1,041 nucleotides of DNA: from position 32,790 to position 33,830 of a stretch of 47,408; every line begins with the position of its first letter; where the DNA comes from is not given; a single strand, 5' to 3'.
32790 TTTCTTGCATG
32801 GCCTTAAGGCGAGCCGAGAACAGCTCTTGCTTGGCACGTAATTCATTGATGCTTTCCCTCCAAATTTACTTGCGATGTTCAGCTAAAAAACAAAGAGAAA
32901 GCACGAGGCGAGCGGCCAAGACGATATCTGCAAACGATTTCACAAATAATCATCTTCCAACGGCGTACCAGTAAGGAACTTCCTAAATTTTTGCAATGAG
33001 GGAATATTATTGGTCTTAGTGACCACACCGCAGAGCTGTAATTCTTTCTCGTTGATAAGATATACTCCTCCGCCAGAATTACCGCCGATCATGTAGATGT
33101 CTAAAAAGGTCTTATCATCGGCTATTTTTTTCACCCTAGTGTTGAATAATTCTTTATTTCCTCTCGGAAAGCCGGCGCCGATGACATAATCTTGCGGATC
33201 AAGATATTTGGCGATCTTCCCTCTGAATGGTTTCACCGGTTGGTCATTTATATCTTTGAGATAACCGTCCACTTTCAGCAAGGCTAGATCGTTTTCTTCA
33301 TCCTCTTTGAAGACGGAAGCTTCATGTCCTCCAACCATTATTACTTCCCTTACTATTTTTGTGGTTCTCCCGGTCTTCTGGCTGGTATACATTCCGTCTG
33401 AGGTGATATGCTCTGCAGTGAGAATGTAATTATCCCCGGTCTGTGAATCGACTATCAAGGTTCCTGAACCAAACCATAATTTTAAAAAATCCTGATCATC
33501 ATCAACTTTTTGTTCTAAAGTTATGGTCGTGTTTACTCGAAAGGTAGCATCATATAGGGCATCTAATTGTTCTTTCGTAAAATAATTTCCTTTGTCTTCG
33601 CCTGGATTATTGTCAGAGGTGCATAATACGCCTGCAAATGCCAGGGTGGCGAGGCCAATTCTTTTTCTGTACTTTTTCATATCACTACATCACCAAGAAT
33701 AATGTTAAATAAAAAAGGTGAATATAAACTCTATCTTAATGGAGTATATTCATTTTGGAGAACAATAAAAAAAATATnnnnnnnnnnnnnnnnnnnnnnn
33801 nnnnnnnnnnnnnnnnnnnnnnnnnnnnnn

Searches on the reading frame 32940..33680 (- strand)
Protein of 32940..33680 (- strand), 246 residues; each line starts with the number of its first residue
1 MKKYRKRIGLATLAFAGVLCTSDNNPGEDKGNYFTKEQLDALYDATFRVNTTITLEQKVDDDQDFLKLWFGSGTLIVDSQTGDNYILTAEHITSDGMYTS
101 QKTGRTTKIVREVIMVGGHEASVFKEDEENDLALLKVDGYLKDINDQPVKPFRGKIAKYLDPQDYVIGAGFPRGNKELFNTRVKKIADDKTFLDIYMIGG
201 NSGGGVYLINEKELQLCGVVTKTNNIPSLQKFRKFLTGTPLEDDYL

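Call 66: search_protein_families(library=pfam, proteins=[window:32940-33680:-], max_evalue=0.001)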
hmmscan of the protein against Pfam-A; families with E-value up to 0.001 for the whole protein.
window:32940-33680:- (246 aa): 2 families
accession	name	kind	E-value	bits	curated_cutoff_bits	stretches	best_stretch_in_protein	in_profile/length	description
PF13365.12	Trypsin_2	-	7.5e-07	30.4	27.6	1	71-207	1-135/144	Trypsin-like peptidase domain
PF00089.32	Trypsin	-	0.00084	19.7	20.6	0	82-180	33-140/220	Trypsin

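Call 82: find_encoding_contigs(protein=window:32940-33680:-, flank=1500, max_places=10)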
Protein window:32940-33680:- (246 aa): 1 contig read that carries it; 1 place shown.
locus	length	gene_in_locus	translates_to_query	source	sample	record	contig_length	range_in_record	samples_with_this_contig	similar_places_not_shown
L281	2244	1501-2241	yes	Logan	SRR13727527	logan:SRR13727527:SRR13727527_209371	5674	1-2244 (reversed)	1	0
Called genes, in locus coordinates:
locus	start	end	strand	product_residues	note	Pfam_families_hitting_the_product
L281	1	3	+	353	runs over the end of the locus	-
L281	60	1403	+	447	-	-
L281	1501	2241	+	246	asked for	PF13365:Trypsin_2 (weak)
